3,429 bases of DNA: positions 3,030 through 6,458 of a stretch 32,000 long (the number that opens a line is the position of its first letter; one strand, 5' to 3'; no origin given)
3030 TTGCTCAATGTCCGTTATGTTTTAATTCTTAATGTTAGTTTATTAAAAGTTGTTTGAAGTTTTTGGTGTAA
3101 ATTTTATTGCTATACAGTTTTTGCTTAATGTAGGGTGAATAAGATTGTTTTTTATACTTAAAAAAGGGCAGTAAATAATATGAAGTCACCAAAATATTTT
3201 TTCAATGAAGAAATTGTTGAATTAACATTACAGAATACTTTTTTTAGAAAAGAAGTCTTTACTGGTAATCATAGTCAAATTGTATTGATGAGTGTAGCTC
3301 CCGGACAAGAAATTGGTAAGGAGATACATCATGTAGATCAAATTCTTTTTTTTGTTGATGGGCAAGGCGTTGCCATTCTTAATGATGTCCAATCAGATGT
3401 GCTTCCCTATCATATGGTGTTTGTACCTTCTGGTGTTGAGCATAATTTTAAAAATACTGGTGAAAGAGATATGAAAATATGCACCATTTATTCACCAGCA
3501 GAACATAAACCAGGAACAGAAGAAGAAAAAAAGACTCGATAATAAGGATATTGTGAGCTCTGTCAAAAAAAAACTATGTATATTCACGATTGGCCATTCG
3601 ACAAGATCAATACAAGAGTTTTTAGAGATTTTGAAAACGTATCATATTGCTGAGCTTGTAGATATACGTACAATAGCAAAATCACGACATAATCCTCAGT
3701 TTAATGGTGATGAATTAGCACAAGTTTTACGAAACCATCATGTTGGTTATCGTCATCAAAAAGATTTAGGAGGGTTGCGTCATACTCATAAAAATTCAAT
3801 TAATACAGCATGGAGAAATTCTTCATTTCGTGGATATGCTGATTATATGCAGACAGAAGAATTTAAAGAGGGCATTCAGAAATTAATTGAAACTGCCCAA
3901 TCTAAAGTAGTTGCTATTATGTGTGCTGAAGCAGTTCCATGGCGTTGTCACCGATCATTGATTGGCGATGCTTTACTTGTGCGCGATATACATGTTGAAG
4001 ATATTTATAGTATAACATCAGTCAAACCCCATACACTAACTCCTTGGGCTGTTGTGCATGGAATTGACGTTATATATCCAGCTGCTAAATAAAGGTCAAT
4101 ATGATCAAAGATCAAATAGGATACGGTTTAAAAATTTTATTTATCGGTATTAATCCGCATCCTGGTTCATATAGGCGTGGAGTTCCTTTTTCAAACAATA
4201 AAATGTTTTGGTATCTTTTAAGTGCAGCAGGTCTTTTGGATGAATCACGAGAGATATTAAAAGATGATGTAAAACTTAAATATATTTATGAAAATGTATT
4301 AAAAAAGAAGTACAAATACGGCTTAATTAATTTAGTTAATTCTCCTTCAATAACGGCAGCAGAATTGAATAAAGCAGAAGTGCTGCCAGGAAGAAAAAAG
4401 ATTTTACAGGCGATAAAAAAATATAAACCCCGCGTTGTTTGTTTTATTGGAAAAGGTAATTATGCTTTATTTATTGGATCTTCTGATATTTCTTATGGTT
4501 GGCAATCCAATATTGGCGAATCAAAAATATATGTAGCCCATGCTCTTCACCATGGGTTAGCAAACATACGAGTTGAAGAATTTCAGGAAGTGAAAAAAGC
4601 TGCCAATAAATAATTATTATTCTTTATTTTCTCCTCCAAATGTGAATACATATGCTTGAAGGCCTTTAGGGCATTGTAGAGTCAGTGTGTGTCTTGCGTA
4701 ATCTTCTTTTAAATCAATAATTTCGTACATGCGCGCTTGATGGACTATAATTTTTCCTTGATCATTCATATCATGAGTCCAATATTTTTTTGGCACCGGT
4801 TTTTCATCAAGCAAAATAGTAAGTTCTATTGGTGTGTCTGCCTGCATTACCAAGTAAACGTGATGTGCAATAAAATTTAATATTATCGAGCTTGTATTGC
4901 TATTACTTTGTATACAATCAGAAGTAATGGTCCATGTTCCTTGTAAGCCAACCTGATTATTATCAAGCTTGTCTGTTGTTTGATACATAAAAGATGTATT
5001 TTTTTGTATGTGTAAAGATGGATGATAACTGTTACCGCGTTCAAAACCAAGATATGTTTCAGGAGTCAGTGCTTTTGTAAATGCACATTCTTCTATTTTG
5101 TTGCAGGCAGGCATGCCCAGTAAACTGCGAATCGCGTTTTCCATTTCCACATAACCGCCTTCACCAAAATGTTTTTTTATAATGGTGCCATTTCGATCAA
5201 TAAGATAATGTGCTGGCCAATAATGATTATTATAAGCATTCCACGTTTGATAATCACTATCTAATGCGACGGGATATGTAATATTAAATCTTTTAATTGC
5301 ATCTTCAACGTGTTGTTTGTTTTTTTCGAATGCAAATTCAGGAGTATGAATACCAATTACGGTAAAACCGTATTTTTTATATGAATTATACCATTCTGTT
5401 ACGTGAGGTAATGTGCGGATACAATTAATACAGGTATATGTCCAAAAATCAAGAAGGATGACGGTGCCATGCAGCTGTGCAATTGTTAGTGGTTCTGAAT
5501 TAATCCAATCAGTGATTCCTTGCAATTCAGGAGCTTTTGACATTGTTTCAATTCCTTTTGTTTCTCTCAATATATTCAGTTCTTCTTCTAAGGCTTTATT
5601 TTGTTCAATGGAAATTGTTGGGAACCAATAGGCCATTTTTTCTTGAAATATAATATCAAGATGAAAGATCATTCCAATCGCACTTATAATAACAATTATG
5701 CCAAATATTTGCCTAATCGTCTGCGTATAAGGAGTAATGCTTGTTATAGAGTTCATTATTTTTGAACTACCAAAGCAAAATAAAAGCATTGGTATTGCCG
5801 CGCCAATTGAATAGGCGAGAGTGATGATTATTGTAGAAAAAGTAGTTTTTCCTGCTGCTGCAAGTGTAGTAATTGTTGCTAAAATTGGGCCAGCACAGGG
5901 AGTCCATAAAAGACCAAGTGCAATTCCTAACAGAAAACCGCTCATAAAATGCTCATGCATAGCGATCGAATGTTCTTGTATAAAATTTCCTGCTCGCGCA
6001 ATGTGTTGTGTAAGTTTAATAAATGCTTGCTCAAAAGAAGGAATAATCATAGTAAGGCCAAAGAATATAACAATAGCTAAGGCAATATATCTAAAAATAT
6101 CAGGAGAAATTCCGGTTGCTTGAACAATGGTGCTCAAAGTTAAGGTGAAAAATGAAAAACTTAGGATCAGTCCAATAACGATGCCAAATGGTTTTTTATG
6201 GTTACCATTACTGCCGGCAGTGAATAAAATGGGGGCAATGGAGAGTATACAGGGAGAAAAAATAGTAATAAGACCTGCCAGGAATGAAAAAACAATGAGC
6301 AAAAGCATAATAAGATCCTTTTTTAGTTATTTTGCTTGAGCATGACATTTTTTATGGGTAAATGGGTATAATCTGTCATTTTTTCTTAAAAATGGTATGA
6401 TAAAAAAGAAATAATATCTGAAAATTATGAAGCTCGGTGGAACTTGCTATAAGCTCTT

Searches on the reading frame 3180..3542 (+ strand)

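Call 25: search_protein_families(library=pfam, proteins=[window:3180-3542:+], max_evalue=0.00001)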
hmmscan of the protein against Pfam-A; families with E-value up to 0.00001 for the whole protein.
window:3180-3542:+ (120 aa): 1 family
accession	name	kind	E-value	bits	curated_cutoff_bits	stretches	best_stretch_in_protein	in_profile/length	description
PF07883.17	Cupin_2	-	3.5e-11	43.1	27.2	1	36-104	2-70/70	Cupin domain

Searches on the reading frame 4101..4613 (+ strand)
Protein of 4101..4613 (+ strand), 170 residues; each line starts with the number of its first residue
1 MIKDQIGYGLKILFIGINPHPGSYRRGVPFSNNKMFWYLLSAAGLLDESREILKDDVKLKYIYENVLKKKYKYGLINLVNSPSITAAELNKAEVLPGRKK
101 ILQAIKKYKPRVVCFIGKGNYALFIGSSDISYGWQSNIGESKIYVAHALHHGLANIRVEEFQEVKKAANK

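Call 25: search_protein_families(library=pfam, proteins=[window:4101-4613:+], max_evalue=0.00001)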
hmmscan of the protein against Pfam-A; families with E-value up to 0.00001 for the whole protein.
window:4101-4613:+ (170 aa): 1 family
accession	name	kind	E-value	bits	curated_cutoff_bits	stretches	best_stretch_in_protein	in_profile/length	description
PF03167.25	UDG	-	6.9e-11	42.8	24.3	1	9-127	7-101/141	Uracil DNA glycosylase superfamily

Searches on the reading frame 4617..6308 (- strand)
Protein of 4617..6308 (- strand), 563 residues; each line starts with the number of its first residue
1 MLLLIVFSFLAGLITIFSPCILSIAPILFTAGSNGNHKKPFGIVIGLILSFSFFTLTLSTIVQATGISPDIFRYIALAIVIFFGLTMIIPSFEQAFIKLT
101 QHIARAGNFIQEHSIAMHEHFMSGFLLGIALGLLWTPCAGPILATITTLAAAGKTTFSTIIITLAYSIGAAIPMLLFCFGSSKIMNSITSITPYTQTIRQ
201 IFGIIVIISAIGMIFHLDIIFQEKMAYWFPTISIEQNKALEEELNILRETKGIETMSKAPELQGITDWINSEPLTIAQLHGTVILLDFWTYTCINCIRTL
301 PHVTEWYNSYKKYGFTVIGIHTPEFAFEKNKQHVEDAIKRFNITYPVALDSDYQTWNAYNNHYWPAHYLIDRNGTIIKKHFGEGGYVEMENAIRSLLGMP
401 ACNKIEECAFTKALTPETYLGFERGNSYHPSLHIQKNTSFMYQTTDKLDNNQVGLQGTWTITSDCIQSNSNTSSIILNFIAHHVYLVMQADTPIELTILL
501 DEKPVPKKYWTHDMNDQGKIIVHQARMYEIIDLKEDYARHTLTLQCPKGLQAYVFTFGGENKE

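Call 25: search_protein_families(library=pfam, proteins=[window:4617-6308:-], max_evalue=0.00001)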
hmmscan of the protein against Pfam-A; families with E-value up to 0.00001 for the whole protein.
window:4617-6308:- (563 aa): 6 families
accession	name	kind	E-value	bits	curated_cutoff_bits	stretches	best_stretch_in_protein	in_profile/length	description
PF17991.7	Thioredoxin_10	-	1.2e-33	117.1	27.1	1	415-558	1-142/142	Thioredoxin like C-terminal domain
PF02683.22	DsbD_TM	-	1.4e-12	47.8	27.1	1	3-214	3-215/219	Cytochrome C biogenesis protein transmembrane domain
PF00578.27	AhpC-TSA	-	2.5e-11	44.1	26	1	270-377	14-122/124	AhpC/TSA family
PF08534.16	Redoxin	-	1e-10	42.1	26.6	1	271-383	18-135/148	Redoxin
PF13905.12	Thioredoxin_8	-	8.3e-10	39.3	27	1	281-376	1-94/94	Thioredoxin-like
PF13386.12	DsbD_2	-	7.1e-08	33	24.9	1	9-209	3-196/199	Cytochrome C biogenesis protein transmembrane region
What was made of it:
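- A DsbD-type protein is encoded at 4617-6308 (call 25), consistent with an extracytoplasmic 4-Cys domain in B.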
